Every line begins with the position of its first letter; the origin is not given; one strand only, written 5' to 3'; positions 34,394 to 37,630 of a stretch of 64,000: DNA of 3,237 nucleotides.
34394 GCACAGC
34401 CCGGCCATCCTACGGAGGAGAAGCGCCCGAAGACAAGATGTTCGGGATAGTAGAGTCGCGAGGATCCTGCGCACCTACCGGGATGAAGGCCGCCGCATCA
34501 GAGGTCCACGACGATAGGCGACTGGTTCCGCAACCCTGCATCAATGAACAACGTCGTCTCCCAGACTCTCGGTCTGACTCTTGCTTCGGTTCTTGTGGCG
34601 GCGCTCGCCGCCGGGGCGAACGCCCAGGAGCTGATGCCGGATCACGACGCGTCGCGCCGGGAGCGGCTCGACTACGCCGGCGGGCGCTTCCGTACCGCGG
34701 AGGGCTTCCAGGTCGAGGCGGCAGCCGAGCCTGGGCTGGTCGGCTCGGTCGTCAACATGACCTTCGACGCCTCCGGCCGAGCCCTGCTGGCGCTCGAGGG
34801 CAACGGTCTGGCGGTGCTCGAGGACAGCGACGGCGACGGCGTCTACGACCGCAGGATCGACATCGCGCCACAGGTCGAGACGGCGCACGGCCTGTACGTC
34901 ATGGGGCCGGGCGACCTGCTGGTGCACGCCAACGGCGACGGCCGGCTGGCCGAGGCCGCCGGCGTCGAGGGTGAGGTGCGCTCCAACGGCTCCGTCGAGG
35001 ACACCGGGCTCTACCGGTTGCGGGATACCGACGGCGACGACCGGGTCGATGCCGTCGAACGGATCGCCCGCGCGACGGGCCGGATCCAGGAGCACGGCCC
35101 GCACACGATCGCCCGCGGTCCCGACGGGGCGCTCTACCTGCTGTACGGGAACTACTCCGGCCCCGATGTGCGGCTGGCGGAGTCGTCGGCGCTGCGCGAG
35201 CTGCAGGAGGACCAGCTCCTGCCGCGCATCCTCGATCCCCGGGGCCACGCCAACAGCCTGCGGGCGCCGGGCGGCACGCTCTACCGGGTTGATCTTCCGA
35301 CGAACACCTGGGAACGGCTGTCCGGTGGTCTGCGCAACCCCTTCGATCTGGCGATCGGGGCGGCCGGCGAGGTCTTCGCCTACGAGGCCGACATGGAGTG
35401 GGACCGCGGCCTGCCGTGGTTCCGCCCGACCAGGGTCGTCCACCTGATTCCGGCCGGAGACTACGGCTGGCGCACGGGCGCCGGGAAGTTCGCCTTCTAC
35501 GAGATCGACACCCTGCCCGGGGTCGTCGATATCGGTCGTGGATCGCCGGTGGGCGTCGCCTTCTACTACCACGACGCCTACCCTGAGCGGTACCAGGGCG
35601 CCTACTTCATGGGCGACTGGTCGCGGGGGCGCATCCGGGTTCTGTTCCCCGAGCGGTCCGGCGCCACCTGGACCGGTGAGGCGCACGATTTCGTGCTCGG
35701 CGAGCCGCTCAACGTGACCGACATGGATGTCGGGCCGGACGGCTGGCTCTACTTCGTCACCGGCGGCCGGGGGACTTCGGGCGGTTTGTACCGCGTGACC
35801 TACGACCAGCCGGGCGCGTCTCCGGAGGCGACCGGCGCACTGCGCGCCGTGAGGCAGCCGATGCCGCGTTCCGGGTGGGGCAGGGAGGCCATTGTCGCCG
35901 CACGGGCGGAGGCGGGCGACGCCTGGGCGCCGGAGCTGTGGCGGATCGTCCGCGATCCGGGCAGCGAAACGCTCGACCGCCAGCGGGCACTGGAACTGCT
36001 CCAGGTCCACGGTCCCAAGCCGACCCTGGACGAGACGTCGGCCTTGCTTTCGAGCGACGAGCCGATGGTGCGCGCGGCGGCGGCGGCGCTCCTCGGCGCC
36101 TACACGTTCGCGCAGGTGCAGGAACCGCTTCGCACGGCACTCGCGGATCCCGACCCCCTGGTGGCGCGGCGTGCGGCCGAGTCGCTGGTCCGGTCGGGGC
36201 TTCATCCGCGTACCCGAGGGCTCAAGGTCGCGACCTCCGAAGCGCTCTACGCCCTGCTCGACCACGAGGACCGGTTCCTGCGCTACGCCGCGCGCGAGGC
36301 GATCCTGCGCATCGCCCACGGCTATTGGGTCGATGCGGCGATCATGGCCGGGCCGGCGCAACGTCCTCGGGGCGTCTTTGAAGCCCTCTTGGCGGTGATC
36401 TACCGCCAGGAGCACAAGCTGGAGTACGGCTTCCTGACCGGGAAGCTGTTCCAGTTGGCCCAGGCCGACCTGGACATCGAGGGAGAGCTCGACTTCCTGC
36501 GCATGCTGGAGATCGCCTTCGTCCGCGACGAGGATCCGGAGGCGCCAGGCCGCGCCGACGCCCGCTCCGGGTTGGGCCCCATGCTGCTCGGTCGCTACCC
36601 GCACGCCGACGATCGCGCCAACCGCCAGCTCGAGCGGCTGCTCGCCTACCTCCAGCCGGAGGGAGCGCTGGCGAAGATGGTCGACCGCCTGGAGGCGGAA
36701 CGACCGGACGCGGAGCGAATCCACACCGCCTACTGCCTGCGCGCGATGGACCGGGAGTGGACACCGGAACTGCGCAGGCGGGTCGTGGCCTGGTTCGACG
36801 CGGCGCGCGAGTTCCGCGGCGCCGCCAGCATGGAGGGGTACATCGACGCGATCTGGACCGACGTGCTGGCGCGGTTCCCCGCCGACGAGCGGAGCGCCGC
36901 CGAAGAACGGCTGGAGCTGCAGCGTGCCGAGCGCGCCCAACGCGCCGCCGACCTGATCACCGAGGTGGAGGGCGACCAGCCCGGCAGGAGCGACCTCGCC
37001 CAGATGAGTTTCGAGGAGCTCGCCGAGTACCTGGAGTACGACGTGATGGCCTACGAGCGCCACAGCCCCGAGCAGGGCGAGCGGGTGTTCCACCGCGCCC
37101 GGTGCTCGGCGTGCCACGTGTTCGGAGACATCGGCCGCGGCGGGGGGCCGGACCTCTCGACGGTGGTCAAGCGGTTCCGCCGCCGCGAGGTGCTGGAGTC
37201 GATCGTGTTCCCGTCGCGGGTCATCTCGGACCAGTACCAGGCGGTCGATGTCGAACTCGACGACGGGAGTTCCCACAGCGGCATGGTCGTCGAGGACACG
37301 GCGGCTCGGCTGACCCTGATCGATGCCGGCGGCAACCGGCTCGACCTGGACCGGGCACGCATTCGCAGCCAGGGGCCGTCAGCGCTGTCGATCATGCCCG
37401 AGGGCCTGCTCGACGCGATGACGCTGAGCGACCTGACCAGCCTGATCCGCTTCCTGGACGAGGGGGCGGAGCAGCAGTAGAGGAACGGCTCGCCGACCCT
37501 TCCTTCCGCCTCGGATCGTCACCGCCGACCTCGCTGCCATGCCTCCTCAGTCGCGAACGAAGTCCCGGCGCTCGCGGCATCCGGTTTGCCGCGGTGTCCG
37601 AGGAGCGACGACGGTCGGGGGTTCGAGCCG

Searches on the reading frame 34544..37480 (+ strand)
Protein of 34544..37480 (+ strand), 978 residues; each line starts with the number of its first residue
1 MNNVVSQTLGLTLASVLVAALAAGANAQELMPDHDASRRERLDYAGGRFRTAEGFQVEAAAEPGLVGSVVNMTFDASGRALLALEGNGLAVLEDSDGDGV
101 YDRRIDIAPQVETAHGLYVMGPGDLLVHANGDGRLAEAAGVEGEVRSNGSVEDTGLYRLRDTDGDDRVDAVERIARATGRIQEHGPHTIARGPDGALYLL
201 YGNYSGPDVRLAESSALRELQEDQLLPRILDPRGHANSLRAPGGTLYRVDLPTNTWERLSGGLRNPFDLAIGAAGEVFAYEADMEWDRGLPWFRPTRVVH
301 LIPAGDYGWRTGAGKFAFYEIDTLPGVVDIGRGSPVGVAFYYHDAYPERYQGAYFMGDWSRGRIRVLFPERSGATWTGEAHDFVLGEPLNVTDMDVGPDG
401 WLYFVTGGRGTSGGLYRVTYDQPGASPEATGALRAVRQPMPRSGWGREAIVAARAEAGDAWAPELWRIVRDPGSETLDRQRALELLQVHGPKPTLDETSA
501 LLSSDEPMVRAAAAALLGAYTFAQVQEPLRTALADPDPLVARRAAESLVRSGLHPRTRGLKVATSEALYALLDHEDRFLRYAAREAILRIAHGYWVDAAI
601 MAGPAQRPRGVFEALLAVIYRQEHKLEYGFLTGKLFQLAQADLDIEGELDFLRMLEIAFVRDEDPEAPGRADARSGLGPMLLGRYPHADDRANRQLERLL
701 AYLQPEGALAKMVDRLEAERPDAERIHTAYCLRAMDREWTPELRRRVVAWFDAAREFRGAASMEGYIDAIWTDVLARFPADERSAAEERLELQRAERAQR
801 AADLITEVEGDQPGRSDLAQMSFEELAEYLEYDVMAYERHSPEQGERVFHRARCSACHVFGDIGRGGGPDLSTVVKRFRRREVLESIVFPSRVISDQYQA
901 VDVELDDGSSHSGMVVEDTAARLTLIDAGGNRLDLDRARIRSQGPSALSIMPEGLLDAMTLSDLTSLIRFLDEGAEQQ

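Call 5: search_protein_families(library=pfam, proteins=[window:34544-37480:+], max_evalue=0.01)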
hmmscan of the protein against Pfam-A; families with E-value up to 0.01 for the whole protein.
window:34544-37480:+ (978 aa): 5 families
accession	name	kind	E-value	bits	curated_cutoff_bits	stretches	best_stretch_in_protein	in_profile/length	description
PF23500.1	DUF7133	-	1e-11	45.2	27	1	48-131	8-102/385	Domain of unknown function (DUF7133)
PF13646.12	HEAT_2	-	8.5e-09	36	27.7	1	499-587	6-87/88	HEAT repeats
PF02985.28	HEAT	-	4.7e-05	23.7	23.5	0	501-519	8-26/31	HEAT repeat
PF07995.17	GSDH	-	0.00018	21.3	25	0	334-409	254-326/332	Glucose / Sorbosone dehydrogenase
PF00034.26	Cytochrom_C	-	0.0037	19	21.3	0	843-882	2-41/90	Cytochrome c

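Call 6: search_protein_families(library=padloc, proteins=[window:34544-37480:+], max_evalue=0.01)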
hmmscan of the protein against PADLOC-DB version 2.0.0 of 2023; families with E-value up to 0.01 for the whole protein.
window:34544-37480:+ (978 aa): 1 family
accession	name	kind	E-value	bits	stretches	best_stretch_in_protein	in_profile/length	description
PDLC02919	HEAT-ARM_XIII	-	3.8e-05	19.3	1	478-563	868-951/1972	-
